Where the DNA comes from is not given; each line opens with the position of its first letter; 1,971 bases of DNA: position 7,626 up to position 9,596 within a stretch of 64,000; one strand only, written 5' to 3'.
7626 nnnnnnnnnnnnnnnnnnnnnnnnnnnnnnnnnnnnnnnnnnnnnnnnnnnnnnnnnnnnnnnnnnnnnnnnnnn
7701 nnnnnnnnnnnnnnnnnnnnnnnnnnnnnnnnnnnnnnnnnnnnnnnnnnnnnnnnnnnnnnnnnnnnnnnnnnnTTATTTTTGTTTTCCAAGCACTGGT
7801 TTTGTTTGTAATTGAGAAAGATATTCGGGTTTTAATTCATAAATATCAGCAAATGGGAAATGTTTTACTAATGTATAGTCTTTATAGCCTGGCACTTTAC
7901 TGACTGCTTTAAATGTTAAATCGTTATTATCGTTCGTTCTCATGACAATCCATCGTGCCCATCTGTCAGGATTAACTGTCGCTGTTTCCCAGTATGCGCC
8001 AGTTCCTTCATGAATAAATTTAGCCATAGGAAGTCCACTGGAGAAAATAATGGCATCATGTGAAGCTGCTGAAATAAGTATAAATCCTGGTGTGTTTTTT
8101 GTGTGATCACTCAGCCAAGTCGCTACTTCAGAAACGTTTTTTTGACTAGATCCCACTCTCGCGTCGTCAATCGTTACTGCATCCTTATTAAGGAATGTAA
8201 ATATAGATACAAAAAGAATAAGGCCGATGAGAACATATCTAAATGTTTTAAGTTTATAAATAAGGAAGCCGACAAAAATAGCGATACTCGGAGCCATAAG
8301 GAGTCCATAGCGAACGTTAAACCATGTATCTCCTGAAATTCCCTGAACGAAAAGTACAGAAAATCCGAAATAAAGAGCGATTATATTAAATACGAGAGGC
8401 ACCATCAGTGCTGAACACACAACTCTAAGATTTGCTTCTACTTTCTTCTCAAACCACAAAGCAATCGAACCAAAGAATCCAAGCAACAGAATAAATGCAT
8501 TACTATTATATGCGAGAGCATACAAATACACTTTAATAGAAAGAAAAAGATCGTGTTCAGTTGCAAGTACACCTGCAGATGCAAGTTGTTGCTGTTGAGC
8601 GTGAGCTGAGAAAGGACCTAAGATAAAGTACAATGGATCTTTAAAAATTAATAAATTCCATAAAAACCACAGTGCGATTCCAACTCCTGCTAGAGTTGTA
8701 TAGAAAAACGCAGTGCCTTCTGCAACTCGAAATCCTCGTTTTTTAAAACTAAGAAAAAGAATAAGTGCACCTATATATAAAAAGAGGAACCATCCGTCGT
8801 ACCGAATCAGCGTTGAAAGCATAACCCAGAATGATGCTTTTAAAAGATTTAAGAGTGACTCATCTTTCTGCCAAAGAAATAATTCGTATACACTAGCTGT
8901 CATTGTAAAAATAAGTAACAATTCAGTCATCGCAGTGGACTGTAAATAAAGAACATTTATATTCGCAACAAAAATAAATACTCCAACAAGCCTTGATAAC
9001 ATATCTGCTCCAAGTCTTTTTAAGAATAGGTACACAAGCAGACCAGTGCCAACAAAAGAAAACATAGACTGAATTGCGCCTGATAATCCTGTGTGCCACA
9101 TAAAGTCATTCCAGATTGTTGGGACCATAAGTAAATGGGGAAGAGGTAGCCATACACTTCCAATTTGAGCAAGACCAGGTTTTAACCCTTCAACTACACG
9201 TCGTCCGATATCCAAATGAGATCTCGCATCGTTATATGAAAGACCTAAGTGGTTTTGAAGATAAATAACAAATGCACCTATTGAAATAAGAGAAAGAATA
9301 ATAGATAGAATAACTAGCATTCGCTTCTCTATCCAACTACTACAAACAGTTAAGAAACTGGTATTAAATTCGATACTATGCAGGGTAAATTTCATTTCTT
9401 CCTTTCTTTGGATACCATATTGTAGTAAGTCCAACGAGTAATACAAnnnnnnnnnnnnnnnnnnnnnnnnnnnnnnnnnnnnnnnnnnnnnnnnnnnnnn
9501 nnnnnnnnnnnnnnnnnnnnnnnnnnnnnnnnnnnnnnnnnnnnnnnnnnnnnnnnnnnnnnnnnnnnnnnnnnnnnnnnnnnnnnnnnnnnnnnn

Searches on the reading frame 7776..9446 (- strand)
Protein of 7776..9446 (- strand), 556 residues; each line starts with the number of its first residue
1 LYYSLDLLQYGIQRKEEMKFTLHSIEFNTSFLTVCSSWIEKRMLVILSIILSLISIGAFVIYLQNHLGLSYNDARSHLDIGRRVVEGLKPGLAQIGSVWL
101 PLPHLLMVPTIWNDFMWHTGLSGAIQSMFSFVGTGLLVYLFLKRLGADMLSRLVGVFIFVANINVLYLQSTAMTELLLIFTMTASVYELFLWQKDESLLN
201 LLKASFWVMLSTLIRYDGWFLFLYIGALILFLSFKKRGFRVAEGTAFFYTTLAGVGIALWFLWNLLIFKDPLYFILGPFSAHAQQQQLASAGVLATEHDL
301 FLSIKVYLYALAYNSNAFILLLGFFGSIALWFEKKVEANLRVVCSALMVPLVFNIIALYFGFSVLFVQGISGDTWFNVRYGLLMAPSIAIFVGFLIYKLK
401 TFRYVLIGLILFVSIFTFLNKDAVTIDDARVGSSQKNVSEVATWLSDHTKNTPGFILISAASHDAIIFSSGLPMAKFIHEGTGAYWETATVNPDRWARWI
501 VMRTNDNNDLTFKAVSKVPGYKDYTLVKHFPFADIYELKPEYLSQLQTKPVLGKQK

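Call 20: search_protein_families(library=pfam, proteins=[window:7776-9446:-], max_evalue=0.1)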
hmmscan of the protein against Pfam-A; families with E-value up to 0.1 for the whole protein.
window:7776-9446:- (556 aa): 0 families

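Call 54: search_protein_families(library=pfam, alignment_id=A4, max_evalue=0.05)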
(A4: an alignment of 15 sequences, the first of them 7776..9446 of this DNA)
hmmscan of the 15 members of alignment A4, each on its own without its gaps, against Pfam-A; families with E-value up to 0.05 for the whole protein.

A. member 1, window:7776-9446:- (556 aa): 0 families

B. families by the number of members that match (of 15 scanned): 4 families
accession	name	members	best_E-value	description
PF13231.12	PMT_2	7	2.6e-08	Dolichyl-phosphate-mannose-protein mannosyltransferase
PF02366.24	PMT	2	0.00018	Dolichyl-phosphate-mannose-protein mannosyltransferase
PF11992.13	TgpA_N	1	0.0014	TgpA N-terminal domain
PF11060.13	DUF2861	1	0.017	Protein of unknown function (DUF2861)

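Call 56: search_solved_structures(query=A4, max_evalue=1)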
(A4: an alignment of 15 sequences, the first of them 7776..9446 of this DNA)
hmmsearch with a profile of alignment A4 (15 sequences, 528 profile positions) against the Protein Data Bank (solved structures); distinct sequences matched with E-value up to 1: 0.
